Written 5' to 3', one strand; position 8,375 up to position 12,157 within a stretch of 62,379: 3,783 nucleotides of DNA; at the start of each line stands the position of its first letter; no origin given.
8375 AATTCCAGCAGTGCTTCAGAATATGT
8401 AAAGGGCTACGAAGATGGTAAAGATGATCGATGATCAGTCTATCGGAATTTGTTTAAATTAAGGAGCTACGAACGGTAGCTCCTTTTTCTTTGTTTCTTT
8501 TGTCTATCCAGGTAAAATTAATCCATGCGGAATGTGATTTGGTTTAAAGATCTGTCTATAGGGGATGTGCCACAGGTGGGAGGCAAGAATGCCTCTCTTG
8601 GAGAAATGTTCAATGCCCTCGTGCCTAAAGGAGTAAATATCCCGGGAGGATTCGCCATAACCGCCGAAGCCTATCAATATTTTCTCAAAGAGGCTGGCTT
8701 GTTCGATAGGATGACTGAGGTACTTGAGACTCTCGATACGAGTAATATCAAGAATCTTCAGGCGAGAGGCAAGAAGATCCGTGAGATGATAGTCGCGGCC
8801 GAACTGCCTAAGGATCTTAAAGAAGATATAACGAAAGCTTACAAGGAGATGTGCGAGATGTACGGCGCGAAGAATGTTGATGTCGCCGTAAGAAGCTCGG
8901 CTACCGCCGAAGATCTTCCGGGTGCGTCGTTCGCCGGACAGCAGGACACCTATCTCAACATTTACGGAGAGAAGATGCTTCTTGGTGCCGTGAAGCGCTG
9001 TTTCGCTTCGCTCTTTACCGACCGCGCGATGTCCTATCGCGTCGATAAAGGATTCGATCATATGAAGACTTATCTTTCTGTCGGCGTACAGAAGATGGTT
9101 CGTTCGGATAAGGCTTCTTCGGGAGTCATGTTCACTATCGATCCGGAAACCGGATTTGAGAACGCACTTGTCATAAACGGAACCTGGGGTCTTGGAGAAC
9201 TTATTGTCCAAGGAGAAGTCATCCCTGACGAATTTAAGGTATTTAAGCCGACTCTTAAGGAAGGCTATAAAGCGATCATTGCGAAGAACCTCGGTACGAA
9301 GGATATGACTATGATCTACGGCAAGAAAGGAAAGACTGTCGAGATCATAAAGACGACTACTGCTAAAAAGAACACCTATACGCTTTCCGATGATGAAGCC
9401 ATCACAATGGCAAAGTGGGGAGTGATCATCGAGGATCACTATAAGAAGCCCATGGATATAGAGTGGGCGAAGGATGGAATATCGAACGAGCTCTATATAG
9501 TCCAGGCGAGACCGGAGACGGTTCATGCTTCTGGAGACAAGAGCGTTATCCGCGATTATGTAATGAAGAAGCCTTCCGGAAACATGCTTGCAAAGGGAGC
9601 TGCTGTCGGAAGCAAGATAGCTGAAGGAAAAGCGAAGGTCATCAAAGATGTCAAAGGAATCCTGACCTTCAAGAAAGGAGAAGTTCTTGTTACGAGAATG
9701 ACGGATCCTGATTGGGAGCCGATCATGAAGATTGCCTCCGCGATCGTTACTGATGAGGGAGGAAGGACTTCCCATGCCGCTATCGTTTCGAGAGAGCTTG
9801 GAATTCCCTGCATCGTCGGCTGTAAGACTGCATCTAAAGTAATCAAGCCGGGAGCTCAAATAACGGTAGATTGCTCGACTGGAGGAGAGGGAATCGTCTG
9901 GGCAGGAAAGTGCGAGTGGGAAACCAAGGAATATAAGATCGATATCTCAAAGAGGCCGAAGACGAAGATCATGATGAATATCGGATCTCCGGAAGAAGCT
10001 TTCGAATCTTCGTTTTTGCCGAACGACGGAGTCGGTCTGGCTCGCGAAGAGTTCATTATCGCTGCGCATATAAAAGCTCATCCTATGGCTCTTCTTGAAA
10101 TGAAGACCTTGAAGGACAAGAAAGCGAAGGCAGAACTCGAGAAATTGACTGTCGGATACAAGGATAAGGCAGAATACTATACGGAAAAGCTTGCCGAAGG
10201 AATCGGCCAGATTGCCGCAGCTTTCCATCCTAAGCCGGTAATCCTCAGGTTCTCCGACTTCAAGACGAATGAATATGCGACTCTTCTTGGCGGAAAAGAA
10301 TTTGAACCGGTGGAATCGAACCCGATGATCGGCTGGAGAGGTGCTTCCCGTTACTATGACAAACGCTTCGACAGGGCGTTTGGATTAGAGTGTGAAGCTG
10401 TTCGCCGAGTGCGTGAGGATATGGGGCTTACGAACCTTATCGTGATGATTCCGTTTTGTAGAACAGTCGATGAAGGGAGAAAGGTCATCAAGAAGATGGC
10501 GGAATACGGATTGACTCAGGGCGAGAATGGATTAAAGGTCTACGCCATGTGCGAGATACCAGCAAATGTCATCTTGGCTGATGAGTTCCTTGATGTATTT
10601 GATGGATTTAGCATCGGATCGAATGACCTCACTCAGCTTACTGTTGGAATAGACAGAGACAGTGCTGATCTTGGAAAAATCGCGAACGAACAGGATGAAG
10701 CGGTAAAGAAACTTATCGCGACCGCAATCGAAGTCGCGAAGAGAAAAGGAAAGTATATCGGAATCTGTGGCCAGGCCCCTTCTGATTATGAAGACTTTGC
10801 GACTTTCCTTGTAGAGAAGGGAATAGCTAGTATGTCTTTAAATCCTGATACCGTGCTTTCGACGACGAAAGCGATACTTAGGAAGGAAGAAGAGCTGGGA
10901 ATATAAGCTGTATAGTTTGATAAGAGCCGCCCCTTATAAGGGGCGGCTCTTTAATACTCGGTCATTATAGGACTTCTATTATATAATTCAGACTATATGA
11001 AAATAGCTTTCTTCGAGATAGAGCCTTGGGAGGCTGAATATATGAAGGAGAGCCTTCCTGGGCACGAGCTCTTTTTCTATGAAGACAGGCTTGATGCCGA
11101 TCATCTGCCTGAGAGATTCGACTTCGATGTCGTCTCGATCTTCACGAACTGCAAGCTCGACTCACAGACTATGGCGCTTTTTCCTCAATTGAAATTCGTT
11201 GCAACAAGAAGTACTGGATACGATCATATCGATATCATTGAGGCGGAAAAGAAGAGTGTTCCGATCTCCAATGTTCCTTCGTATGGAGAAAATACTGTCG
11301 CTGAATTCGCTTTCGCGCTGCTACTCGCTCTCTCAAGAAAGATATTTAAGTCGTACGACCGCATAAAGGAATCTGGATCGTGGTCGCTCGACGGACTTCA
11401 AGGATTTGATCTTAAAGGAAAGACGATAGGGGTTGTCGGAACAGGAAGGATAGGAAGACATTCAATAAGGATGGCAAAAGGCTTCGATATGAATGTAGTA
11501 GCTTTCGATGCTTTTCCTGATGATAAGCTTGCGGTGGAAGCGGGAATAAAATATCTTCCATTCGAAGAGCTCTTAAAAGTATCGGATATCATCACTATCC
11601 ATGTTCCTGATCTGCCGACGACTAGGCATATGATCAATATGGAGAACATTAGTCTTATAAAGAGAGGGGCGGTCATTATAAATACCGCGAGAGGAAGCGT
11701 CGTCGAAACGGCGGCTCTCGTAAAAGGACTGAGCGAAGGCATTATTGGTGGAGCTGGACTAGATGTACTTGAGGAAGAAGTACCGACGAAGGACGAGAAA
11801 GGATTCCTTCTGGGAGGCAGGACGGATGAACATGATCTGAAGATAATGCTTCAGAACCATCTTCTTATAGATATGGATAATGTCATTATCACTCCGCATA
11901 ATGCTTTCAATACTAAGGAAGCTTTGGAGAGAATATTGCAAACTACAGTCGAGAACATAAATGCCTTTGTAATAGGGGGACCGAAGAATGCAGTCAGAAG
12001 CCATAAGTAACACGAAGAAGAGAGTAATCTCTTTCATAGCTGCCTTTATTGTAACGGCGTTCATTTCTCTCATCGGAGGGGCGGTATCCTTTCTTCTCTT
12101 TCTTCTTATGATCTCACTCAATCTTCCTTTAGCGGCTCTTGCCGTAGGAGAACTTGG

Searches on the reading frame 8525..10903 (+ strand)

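Call 42: search_protein_families(library=pfam, proteins=[window:8525-10903:+], max_evalue=0.00001)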
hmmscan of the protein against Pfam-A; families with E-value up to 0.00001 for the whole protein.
window:8525-10903:+ (793 aa): 3 families
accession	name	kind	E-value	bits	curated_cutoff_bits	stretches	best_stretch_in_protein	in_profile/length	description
PF01326.24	PPDK_N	-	3.4e-122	408.3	27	1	16-343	2-321/328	Pyruvate phosphate dikinase, AMP/ATP-binding domain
PF02896.24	PEP-utilizers_C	-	1.7e-58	198.6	22.8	1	475-786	15-290/293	PEP-utilising enzyme, PEP-binding domain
PF00391.29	PEP-utilizers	-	3.8e-29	100.5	23.1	1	382-453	1-72/72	PEP-utilising enzyme, mobile domain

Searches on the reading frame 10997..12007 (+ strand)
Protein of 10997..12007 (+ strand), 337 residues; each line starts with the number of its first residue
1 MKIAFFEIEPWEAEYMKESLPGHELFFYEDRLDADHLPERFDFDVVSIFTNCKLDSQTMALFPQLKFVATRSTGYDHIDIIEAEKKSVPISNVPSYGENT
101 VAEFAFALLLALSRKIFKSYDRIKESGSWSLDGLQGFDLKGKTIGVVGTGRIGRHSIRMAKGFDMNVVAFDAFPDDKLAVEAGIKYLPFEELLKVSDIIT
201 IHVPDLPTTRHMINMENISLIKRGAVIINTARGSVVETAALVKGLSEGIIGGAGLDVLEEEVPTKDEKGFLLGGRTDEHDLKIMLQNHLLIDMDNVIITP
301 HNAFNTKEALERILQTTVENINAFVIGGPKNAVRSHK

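Call 42: search_protein_families(library=pfam, proteins=[window:10997-12007:+], max_evalue=0.00001)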
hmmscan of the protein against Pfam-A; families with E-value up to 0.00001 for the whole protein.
window:10997-12007:+ (337 aa): 2 families
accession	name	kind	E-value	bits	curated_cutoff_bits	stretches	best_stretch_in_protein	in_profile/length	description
PF02826.25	2-Hacid_dh_C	-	5.1e-53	179.5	25.1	1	106-303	1-178/178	D-isomer specific 2-hydroxyacid dehydrogenase, NAD binding domain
PF00389.36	2-Hacid_dh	-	4.4e-25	88.4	24.6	1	5-332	3-132/134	D-isomer specific 2-hydroxyacid dehydrogenase, catalytic domain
